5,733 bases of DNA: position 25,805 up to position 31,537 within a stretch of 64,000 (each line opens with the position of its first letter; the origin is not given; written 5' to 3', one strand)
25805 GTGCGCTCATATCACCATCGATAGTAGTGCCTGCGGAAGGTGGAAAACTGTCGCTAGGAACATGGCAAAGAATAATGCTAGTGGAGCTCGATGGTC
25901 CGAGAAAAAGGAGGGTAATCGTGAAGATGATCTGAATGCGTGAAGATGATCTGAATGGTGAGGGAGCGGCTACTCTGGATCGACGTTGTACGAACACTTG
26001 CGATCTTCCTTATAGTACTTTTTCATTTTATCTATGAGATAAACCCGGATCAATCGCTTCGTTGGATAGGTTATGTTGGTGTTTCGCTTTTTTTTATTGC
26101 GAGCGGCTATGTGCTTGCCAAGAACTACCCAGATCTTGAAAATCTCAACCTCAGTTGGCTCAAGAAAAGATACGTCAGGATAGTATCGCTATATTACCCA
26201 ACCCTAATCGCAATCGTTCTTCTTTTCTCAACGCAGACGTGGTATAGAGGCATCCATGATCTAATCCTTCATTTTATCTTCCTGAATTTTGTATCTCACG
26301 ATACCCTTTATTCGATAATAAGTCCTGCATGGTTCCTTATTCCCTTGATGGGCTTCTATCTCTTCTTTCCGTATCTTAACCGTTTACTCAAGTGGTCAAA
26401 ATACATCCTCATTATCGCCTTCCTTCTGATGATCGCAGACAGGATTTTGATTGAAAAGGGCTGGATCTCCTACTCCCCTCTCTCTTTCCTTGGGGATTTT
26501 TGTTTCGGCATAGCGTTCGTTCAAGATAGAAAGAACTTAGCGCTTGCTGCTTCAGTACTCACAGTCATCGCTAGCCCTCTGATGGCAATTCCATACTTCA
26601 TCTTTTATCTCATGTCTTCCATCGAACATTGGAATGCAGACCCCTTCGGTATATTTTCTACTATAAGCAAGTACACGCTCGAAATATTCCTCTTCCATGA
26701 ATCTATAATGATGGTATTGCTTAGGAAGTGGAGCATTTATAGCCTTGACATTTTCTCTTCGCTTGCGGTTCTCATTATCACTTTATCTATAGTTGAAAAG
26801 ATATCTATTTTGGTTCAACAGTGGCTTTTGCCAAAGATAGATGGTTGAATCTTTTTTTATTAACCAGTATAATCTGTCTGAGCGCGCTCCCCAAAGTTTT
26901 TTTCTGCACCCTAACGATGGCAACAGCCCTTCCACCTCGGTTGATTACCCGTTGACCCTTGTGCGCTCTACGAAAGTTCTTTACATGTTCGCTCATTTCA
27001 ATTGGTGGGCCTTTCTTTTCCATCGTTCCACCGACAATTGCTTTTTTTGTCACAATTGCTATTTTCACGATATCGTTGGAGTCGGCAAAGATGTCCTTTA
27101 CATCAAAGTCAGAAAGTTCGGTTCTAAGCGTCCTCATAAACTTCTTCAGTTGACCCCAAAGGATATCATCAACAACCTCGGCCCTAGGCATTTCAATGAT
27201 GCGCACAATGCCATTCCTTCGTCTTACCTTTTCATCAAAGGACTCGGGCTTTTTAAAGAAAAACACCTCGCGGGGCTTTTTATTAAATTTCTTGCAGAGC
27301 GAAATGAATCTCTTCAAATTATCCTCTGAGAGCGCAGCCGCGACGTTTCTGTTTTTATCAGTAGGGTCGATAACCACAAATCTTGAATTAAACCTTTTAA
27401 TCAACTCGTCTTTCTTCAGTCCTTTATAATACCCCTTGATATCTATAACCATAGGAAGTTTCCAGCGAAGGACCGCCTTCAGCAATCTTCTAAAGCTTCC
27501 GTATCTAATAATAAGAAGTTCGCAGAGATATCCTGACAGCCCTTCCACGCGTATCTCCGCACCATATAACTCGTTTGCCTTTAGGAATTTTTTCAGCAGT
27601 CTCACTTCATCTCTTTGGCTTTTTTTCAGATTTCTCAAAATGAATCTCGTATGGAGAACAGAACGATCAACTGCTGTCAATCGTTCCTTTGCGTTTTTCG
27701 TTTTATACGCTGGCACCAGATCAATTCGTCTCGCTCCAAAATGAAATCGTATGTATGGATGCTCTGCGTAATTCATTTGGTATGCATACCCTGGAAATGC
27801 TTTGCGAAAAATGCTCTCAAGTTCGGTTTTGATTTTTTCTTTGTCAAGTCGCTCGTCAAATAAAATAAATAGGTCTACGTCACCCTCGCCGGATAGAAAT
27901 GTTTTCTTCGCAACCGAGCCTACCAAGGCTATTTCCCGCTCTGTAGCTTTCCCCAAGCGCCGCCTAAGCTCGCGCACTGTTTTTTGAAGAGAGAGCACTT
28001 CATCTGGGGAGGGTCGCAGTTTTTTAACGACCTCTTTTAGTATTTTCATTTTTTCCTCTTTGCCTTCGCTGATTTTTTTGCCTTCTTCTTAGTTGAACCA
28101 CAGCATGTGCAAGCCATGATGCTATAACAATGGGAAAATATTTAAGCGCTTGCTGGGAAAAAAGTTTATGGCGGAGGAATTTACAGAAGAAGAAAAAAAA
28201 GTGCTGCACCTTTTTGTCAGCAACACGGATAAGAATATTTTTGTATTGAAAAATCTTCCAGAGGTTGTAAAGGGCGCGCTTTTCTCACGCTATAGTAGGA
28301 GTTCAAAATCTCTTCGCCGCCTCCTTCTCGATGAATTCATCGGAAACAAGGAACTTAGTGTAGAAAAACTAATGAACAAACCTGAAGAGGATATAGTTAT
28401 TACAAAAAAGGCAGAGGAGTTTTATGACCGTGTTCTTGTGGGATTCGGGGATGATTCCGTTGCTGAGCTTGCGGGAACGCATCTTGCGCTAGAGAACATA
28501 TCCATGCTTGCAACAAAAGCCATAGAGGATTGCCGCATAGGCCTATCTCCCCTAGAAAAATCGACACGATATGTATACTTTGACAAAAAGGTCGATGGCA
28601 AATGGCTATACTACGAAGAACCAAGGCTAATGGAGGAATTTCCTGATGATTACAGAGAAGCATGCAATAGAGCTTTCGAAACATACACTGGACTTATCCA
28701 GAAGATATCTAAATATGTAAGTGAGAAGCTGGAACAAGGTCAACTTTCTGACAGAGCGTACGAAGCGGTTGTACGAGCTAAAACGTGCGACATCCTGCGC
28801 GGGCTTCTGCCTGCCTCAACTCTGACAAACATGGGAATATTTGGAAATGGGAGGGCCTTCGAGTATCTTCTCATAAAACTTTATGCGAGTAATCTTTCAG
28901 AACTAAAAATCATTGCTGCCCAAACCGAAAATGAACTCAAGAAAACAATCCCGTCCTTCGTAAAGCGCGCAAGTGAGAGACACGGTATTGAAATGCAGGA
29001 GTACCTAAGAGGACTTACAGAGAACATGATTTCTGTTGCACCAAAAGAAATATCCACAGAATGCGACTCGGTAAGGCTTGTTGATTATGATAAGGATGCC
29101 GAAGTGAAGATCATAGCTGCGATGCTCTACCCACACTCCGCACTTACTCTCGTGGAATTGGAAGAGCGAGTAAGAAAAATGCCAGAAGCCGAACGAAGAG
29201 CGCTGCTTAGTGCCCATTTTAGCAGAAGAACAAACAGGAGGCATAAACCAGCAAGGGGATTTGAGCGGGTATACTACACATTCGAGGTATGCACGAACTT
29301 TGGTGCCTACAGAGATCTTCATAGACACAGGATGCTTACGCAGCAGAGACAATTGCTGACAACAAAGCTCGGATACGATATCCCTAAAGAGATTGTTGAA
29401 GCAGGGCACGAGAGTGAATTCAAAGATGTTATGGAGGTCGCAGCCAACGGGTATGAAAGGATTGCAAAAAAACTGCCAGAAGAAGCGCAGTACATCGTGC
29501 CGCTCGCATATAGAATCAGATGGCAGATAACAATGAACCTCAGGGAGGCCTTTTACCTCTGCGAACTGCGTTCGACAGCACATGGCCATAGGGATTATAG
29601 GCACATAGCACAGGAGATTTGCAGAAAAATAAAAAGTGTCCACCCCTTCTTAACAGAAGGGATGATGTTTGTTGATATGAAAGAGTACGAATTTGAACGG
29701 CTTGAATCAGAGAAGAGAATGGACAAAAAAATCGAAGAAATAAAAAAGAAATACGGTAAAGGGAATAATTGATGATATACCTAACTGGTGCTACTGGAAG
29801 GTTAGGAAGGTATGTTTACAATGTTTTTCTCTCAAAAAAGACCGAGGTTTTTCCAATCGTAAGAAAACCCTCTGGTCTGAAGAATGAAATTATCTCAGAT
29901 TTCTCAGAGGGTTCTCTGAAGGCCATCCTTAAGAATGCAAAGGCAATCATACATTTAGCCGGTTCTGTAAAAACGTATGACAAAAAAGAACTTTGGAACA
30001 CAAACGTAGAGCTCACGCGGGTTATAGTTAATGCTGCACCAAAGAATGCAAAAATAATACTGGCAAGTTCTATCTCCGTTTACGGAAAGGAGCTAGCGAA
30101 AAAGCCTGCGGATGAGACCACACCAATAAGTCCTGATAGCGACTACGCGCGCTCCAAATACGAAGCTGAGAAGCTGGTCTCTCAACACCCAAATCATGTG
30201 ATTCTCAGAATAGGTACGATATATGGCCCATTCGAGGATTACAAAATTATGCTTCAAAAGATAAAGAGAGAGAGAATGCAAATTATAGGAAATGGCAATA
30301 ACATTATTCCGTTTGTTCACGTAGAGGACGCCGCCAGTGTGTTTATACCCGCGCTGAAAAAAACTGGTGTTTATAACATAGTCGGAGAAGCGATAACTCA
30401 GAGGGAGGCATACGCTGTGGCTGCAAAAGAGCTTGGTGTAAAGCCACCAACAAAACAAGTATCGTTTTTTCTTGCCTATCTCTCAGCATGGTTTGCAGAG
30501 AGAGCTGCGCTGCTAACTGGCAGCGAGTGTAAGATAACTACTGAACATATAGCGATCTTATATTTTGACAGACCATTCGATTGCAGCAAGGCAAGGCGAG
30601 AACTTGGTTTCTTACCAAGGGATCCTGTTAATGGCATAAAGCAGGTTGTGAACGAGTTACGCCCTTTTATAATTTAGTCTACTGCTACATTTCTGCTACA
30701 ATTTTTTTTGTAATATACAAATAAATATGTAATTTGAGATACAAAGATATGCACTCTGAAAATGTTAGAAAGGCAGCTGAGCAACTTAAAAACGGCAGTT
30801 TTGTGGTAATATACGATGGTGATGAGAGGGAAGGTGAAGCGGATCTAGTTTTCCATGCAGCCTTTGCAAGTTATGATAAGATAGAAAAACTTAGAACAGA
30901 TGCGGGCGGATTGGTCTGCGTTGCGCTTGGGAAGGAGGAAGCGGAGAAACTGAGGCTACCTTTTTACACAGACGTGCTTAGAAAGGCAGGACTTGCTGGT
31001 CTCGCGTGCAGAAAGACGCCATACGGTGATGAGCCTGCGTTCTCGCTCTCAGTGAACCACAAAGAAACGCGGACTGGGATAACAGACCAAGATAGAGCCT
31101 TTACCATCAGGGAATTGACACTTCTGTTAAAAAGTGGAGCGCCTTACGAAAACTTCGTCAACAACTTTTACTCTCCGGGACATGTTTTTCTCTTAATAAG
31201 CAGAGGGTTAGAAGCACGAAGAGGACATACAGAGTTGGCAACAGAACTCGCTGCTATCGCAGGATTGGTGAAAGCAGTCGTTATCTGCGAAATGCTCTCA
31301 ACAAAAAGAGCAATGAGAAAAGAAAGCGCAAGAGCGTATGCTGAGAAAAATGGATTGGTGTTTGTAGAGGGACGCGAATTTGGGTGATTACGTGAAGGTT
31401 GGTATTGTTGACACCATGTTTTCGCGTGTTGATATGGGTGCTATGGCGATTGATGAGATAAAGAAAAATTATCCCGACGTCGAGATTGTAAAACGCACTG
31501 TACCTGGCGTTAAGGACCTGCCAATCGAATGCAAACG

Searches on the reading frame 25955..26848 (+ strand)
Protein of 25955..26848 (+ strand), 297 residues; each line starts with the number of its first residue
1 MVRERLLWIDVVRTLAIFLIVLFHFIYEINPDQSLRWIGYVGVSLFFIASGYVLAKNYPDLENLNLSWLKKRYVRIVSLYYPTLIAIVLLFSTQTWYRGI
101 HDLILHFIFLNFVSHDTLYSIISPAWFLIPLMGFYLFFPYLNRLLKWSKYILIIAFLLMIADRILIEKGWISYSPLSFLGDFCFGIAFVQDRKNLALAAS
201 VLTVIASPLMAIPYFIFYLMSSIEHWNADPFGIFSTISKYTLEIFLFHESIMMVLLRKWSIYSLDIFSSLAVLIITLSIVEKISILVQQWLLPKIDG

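Call 37: search_protein_families(library=pfam, proteins=[window:25955-26848:+], max_evalue=0.00001)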
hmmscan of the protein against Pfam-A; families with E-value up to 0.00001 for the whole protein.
window:25955-26848:+ (297 aa): 1 family
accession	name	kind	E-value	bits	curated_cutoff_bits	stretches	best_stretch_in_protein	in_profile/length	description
PF01757.29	Acyl_transf_3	-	2.1e-22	80.1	31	1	7-224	2-233/326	Acyltransferase domain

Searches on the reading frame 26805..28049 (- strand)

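Call 37: search_protein_families(library=pfam, proteins=[window:26805-28049:-], max_evalue=0.00001)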
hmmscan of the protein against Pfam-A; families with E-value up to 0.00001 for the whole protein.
window:26805-28049:- (414 aa): 4 families
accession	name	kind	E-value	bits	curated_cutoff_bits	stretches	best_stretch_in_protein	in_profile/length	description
PF09249.16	tRNA_NucTransf2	-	3.9e-42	143.5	27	1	147-265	1-113/113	tRNA nucleotidyltransferase, second domain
PF01909.29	NTP_transf_2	-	3e-10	40.8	21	1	24-131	4-91/93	Nucleotidyltransferase domain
PF21133.2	CAA_C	-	3e-07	30.6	22.2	1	284-396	7-122/144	CCA-adding enzyme, C-terminal domain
PF18144.7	SMODS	-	3.1e-06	27.9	26.5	1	4-121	7-137/164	Second Messenger Oligonucleotide or Dinucleotide Synthetase domain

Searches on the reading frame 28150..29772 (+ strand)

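Call 37: search_protein_families(library=pfam, proteins=[window:28150-29772:+], max_evalue=0.00001)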
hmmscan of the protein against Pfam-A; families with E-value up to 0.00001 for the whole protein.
window:28150-29772:+ (540 aa): 1 family
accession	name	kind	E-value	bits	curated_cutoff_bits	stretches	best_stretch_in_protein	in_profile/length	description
PF02511.20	Thy1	-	3.4e-45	154.6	24.8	2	309-499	1-190/191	Thymidylate synthase complementing protein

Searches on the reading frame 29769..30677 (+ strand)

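Call 37: search_protein_families(library=pfam, proteins=[window:29769-30677:+], max_evalue=0.00001)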
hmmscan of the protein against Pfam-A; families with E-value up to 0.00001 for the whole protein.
window:29769-30677:+ (302 aa): 6 families
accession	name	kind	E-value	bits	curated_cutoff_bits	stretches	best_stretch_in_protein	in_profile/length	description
PF01370.27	Epimerase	-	2.5e-28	99.6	20.9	1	3-204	1-239/240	NAD dependent epimerase/dehydratase family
PF16363.11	GDP_Man_Dehyd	-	1.1e-16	61.7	27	1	6-284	3-322/332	GDP-mannose 4,6 dehydratase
PF04321.23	RmlD_sub_bind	-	7e-13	48.7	27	1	1-217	1-225/287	RmlD substrate binding domain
PF01073.25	3Beta_HSD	-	2.5e-11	43.6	22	1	6-198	3-231/280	3-beta hydroxysteroid dehydrogenase/isomerase family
PF07993.18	NAD_binding_4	-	5e-11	42.7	20.1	1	46-181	78-236/258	Male sterility protein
PF13460.12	NAD_binding_10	-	6.3e-07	29.9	27.2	1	7-152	1-147/184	NAD(P)H-binding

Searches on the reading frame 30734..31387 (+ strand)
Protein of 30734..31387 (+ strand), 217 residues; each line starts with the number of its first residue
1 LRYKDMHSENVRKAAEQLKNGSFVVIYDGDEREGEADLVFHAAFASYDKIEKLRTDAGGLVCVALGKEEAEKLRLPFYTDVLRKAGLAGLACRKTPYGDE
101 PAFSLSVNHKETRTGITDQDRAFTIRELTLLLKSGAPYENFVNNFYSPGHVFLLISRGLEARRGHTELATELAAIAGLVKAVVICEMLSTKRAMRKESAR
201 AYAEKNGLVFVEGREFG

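Call 37: search_protein_families(library=pfam, proteins=[window:30734-31387:+], max_evalue=0.00001)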
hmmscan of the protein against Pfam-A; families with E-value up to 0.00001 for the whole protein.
window:30734-31387:+ (217 aa): 1 family
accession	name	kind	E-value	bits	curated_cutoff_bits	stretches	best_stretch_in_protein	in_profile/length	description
PF00926.24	DHBP_synthase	-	1.4e-51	175.2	26.4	1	13-215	2-187/191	3,4-dihydroxy-2-butanone 4-phosphate synthase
